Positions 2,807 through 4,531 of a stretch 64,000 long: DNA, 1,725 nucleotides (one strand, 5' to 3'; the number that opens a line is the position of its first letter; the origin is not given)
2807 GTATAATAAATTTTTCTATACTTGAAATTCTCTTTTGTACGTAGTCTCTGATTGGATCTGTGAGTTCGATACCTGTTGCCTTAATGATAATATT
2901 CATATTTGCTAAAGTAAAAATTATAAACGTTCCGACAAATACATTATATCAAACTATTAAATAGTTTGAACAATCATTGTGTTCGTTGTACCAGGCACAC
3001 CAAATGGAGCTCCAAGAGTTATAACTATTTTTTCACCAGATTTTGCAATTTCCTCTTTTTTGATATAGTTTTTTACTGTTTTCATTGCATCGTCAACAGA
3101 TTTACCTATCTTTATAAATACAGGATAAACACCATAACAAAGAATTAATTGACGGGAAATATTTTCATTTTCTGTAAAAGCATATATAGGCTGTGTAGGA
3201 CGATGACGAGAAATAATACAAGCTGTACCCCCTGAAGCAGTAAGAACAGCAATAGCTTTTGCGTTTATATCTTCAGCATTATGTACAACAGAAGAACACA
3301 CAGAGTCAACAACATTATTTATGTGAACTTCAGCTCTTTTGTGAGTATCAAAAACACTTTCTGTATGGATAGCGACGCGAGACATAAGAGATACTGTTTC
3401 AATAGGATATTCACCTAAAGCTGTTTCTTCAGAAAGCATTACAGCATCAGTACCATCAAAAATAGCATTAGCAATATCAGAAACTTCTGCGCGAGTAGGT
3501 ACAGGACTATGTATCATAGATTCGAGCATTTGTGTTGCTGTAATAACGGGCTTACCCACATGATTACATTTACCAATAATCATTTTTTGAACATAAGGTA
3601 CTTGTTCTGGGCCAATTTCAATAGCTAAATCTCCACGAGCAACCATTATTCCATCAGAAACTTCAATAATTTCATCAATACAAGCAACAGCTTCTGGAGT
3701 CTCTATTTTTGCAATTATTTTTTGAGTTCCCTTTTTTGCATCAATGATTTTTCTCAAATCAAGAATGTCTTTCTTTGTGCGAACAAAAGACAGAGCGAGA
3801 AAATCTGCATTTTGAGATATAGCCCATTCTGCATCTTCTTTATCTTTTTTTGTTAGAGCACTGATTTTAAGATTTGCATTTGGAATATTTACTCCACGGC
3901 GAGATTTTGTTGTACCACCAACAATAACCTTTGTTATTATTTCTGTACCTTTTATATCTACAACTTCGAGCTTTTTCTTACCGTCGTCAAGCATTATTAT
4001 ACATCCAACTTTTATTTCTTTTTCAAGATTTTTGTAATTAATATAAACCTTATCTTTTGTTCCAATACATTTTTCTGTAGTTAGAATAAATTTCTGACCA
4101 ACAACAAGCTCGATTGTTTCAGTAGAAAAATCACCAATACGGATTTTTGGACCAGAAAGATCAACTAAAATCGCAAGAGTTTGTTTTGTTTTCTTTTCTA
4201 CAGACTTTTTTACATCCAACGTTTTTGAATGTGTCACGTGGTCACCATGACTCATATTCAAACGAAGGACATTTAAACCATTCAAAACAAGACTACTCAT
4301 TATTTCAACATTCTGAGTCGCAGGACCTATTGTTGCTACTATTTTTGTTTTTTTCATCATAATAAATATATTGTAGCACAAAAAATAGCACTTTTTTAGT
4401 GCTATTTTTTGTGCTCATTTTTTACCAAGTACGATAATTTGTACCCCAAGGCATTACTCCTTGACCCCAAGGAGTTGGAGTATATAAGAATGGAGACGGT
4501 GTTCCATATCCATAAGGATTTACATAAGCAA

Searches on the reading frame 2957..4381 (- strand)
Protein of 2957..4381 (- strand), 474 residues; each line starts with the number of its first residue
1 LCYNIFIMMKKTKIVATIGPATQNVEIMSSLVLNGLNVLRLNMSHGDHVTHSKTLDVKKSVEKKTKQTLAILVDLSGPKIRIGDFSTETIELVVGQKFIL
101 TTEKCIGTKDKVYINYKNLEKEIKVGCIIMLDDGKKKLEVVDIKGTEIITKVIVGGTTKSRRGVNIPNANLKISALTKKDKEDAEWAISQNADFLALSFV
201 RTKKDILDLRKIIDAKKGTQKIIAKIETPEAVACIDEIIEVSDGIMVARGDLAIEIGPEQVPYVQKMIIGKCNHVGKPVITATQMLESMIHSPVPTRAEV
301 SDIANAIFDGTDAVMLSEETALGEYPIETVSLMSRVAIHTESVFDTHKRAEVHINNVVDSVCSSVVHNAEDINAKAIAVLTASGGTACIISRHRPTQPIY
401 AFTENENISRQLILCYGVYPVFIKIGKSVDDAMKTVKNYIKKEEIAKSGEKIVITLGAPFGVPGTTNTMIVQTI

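Call 3: search_protein_families(library=pfam, proteins=[window:2957-4381:-], max_evalue=0.01)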
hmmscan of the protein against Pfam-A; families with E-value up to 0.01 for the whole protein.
window:2957-4381:- (474 aa): 3 families
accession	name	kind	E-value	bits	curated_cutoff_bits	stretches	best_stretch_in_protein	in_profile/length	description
PF00224.27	PK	-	2.2e-116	389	30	1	9-330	1-328/328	Pyruvate kinase, barrel domain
PF02887.21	PK_C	-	1.2e-33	116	28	1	359-471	1-113/114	Pyruvate kinase, alpha/beta domain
PF03328.21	HpcH_HpaI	-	0.00014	21.7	25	1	181-268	75-170/221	HpcH/HpaI aldolase/citrate lyase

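Call 4: search_protein_families(library=ncbifam, proteins=[window:2957-4381:-], max_evalue=0.01)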
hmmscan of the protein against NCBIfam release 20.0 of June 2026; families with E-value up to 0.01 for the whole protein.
window:2957-4381:- (474 aa): 7 families
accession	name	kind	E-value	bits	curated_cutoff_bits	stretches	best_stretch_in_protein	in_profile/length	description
NF004491.0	PRK05826.1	subfamily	1.8e-165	551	432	1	8-473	3-474/477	pyruvate kinase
NF004978.0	PRK06354.1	subfamily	1.9e-165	551.7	462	1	8-474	6-478/590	pyruvate kinase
TIGR01064.1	pyruv_kin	equivalog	3e-159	530.6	306.4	1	10-474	1-476/476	pyruvate kinase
NF004886.0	PRK06247.1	subfamily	5.3e-151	503.5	623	1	8-474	3-470/476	pyruvate kinase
NF006664.0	PRK09206.1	equivalog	4.2e-135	450.9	686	1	9-473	1-469/470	pyruvate kinase PykF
NF005234.0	PRK06739.1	equivalog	1.5e-92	310.3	564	1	15-345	6-333/352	pyruvate kinase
NF011314.0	PRK14725.1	equivalog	3.2e-53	181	642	2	89-339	332-592/614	pyruvate kinase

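Call 63: find_homologous_proteins(query=window:2957-4360:-, max_evalue=1e-40)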
Query window:2957-4360:- (467 aa): 8000 proteins with E <= 1e-40 among 8000 candidates; the best 120 are listed.
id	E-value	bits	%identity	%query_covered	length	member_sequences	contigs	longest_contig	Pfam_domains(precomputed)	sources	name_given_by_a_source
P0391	1.3e-276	935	93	100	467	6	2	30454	PF00224.28,PF02887.22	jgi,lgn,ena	-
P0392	1.7e-274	928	91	100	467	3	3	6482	PF00224.28,PF02887.22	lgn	-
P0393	8.3e-274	926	91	100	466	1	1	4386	PF00224.28,PF02887.22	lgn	-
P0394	3.5e-171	588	60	100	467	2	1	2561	PF00224.28,PF02887.22,PF03328.21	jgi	jgi:pyruvate kinase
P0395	1.9e-170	585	58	100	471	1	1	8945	PF00224.28,PF02887.22,PF03328.21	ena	-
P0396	2.1e-170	585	61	100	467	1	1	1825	PF00224.28,PF02887.22,PF03328.21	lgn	-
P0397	8.7e-170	583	60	100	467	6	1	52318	PF00224.28,PF02887.22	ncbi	-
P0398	1.5e-169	582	58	100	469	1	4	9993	PF00224.28,PF02887.22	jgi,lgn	jgi:pyruvate kinase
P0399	5.5e-169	581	60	100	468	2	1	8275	PF00224.28,PF02887.22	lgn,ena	-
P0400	9.8e-169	580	59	99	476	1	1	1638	PF00224.28,PF02887.22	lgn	-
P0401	1.9e-168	579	60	100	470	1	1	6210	PF00224.28,PF02887.22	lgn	-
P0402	4.7e-168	578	59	100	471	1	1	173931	PF00224.28,PF02887.22,PF03328.21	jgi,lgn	jgi:pyruvate kinase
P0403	5.6e-168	577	60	100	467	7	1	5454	PF00224.28,PF02887.22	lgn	-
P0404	1.5e-166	573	59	100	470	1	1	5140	PF00224.28,PF02887.22,PF03328.21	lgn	-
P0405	1.8e-166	572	59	100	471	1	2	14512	PF00224.28,PF02887.22,PF03328.21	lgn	-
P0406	2.1e-166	572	58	100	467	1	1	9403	PF00224.28,PF02887.22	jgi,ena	-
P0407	3.3e-166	571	60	100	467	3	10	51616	PF00224.28,PF02887.22,PF03328.21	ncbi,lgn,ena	-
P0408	3.4e-166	571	58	100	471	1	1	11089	PF00224.28,PF02887.22,PF03328.21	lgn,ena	-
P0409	1.6e-165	569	60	100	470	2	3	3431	PF00224.28,PF02887.22,PF03328.21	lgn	-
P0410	2.1e-165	569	61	99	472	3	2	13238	PF00224.28,PF02887.22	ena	-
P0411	2.2e-165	569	59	99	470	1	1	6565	PF00224.28,PF02887.22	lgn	-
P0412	2.3e-165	569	58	100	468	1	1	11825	PF00224.28,PF02887.22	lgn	-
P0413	2.4e-164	565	59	100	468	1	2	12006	PF00224.28,PF02887.22,PF03328.21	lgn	-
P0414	2.5e-164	565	57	100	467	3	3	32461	PF00224.28,PF02887.22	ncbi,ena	-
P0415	3.1e-164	565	59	99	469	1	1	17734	PF00224.28,PF02887.22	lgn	-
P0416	3.9e-164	565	59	100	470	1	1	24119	PF00224.28,PF02887.22,PF03328.21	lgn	-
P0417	1.8e-163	563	58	99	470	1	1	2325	PF00224.28,PF02887.22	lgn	-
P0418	1.8e-163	563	58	100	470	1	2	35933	PF00224.28,PF02887.22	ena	-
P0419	2.7e-163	562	58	100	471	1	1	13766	PF00224.28,PF02887.22,PF03328.21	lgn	-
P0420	4.4e-163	561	58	100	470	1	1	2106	PF00224.28,PF02887.22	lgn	-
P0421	7.2e-163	561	57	100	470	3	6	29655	PF00224.28,PF02887.22,PF03328.21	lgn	-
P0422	8.4e-163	560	58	100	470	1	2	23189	PF00224.28,PF02887.22,PF03328.21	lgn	-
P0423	2.5e-162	559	57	100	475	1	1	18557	PF00224.28,PF02887.22,PF03328.21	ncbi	-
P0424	3.6e-162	558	58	100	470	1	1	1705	PF00224.28,PF02887.22,PF03328.21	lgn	-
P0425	8.3e-162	557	58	99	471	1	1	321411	PF00224.28,PF02887.22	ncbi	ncbi:MAG: pyruvate kinase [Candidatus Nomurabacteria bacterium]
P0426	8.9e-162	557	58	100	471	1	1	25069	PF00224.28,PF02887.22,PF03328.21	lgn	-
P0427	1.4e-161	556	57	99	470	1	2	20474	PF00224.28,PF02887.22,PF03328.21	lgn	-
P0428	1.6e-161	556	57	100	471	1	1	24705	PF00224.28,PF02887.22,PF03328.21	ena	-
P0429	2.8e-161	555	58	100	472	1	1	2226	PF00224.28,PF02887.22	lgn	-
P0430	2.9e-161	555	58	99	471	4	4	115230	PF00224.28,PF02887.22,PF03328.21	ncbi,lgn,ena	-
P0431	3.4e-161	555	57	100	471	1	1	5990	PF00224.28,PF02887.22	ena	-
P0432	3.8e-161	555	57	100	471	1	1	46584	PF00224.28,PF02887.22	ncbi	-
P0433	5.5e-161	554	56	100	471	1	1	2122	PF00224.28,PF02887.22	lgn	-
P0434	6.0e-161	554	57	100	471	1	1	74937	PF00224.28,PF02887.22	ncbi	-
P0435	6.5e-161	554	58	99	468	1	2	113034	PF00224.28,PF02887.22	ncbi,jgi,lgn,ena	jgi:pyruvate kinase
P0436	1.0e-160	553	58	100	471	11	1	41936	PF00224.28,PF02887.22,PF03328.21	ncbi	-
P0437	1.1e-160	553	57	99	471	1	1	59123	PF00224.28,PF02887.22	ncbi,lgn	-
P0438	1.2e-160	553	57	99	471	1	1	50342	PF00224.28,PF02887.22,PF03328.21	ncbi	-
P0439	1.3e-160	553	58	100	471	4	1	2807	PF00224.28,PF02887.22,PF03328.21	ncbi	-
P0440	1.7e-160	553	57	99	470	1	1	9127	PF00224.28,PF02887.22,PF03328.21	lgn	-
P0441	2.3e-160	552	57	100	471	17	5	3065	PF00224.28,PF02887.22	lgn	-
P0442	2.7e-160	552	57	100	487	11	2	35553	PF00224.28,PF02887.22,PF03328.21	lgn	-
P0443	3.6e-160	552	57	100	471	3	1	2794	PF00224.28,PF02887.22,PF03328.21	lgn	-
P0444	4.4e-160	551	57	100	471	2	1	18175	PF00224.28,PF02887.22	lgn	-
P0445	4.8e-160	551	58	100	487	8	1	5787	PF00224.28,PF02887.22,PF03328.21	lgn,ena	-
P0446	5.2e-160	551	57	100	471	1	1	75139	PF00224.28,PF02887.22,PF03328.21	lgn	-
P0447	5.8e-160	551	57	99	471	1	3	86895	PF00224.28,PF02887.22,PF03328.21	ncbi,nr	ncbi:MAG: pyruvate kinase [Candidatus Pacebacteria bacterium]|nr:pyruvate kinase [Candidatus Paceiba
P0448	7.9e-160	550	58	100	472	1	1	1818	PF00224.28,PF02887.22,PF03328.21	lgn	-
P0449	8.3e-160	550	59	100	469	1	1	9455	PF00224.28,PF02887.22,PF03328.21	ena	-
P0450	3.2e-159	548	57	100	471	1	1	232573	PF00224.28,PF02887.22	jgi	jgi:pyruvate kinase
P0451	3.4e-159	548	58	100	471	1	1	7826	PF00224.28,PF02887.22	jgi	jgi:pyruvate kinase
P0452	6.1e-159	548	58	100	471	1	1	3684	PF00224.28,PF02887.22,PF03328.21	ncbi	-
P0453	7.3e-159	547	57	100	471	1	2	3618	PF00224.28,PF02887.22,PF03328.21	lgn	-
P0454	7.6e-159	547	57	100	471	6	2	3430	PF00224.28,PF02887.22,PF03328.21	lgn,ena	-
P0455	1.0e-158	547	57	99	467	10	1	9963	PF00224.28,PF02887.22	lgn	-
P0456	1.1e-158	547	57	100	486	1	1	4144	PF00224.28,PF02887.22,PF03328.21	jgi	jgi:pyruvate kinase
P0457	1.8e-158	546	57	100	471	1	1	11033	PF00224.28,PF02887.22,PF03328.21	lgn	-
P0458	1.9e-158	546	56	100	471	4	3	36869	PF00224.28,PF02887.22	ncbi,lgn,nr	ncbi:MAG: pyruvate kinase [Candidatus Pacebacteria bacterium]|nr:pyruvate kinase [Candidatus Paceiba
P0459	2.2e-158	546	56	100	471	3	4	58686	PF00224.28,PF02887.22,PF03328.21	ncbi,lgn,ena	-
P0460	2.7e-158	545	56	100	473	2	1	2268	PF00224.28,PF02887.22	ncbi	-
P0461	2.7e-158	545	56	100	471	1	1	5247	PF00224.28,PF02887.22,PF03328.21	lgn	-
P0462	3.0e-158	545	56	99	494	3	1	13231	PF00224.28,PF02887.22,PF03328.21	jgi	jgi:pyruvate kinase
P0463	3.3e-158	545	56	98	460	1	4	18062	PF00224.28,PF02887.22,PF03328.21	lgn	-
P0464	3.7e-158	545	56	100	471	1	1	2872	PF00224.28,PF02887.22,PF03328.21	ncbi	-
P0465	3.8e-158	545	56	98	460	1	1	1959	PF00224.28,PF02887.22,PF03328.21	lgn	-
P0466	4.0e-158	545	57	100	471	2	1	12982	PF00224.28,PF02887.22,PF03328.21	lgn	-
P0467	5.4e-158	544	56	100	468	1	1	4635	PF00224.28,PF02887.22,PF03328.21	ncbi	-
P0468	7.2e-158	544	56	98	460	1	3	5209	PF00224.28,PF02887.22,PF03328.21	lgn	-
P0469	9.0e-158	544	55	100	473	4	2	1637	PF00224.28,PF02887.22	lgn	-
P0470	9.0e-158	544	58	100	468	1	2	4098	PF00224.28,PF02887.22,PF03328.21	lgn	-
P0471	1.0e-157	544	56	99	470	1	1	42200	PF00224.28,PF02887.22,PF03328.21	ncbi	-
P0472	1.1e-157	543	56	100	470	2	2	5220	PF00224.28,PF02887.22,PF03328.21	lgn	-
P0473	1.6e-157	543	57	100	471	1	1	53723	PF00224.28,PF02887.22,PF03328.21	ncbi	-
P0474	1.7e-157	543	56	98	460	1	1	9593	PF00224.28,PF02887.22,PF03328.21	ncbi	-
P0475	1.8e-157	543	57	100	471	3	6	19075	PF00224.28,PF02887.22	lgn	-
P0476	2.1e-157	543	56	100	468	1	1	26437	PF00224.28,PF02887.22,PF03328.21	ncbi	-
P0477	2.1e-157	543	57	99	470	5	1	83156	PF00224.28,PF02887.22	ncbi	-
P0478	2.6e-157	542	58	99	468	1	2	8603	PF00224.28,PF02887.22,PF03328.21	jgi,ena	-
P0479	2.9e-157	542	56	99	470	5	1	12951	PF00224.28,PF02887.22,PF03328.21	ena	-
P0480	3.2e-157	542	56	99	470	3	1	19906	PF00224.28,PF02887.22,PF03328.21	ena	-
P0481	3.5e-157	542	56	100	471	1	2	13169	PF00224.28,PF02887.22,PF03328.21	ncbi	-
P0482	3.9e-157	542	55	99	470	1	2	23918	PF00224.28,PF02887.22,PF03328.21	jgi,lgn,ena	-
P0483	5.3e-157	541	57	99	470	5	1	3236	PF00224.28,PF02887.22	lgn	-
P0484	7.3e-157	541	57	100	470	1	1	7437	PF00224.28,PF02887.22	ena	-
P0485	8.2e-157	541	56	99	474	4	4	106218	PF00224.28,PF02887.22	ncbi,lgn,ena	-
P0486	1.1e-156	540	57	100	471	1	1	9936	PF00224.28,PF02887.22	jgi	jgi:pyruvate kinase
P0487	1.3e-156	540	57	100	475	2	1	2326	PF00224.28,PF02887.22,PF03328.21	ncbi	-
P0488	1.7e-156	540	56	100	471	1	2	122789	PF00224.28,PF02887.22,PF03328.21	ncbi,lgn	-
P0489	2.1e-156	539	56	100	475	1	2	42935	PF00224.28,PF02887.22,PF03328.21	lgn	-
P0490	3.4e-156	539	56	100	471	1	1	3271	PF00224.28,PF02887.22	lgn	-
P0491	4.4e-156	538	56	100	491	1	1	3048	PF00224.28,PF02887.22,PF03328.21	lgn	-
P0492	4.8e-156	538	57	99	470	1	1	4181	PF00224.28,PF02887.22,PF03328.21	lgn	-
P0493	5.5e-156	538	58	100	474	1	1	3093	PF00224.28,PF02887.22,PF03328.21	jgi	-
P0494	6.4e-156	538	55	100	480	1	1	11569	PF00224.28,PF02887.22,PF03328.21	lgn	-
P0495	1.2e-155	537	56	99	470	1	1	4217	PF00224.28,PF02887.22,PF03328.21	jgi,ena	-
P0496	1.2e-155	537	57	100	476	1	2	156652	PF00224.28,PF02887.22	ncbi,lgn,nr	ncbi:MAG: pyruvate kinase [Candidatus Nomurabacteria bacterium]|nr:pyruvate kinase [Candidatus Nomur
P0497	1.2e-155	537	56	100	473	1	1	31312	PF00224.28,PF02887.22,PF03328.21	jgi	jgi:pyruvate kinase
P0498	1.3e-155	537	56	100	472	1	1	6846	PF00224.28,PF02887.22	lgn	-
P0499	1.9e-155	536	56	100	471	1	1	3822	PF00224.28,PF02887.22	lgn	-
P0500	2.6e-155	536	55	99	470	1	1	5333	PF00224.28,PF02887.22,PF03328.21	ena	-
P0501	8.1e-155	534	55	100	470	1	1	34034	PF00224.28,PF02887.22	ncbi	-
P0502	9.3e-155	534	56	99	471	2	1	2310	PF00224.28,PF02887.22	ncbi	-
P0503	1.0e-154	534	56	99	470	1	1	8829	PF00224.28,PF02887.22,PF03328.21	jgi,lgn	jgi:pyruvate kinase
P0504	1.1e-154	534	56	99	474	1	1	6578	PF00224.28,PF02887.22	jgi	jgi:pyruvate kinase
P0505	1.4e-154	533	54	100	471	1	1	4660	PF00224.28,PF02887.22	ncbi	-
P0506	2.8e-154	532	56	100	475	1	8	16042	PF00224.28,PF02887.22,PF03328.21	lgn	-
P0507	3.4e-154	532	55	100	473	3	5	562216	PF00224.28,PF02887.22,PF03328.21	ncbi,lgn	ncbi:MAG: pyruvate kinase [Candidatus Paceibacterota bacterium]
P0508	4.8e-154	531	55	99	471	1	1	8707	PF00224.28,PF02887.22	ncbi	-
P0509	6.5e-154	531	55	99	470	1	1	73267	PF00224.28,PF02887.22,PF03328.21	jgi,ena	-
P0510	1.1e-153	530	56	100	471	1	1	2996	PF00224.28,PF02887.22,PF03328.21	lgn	-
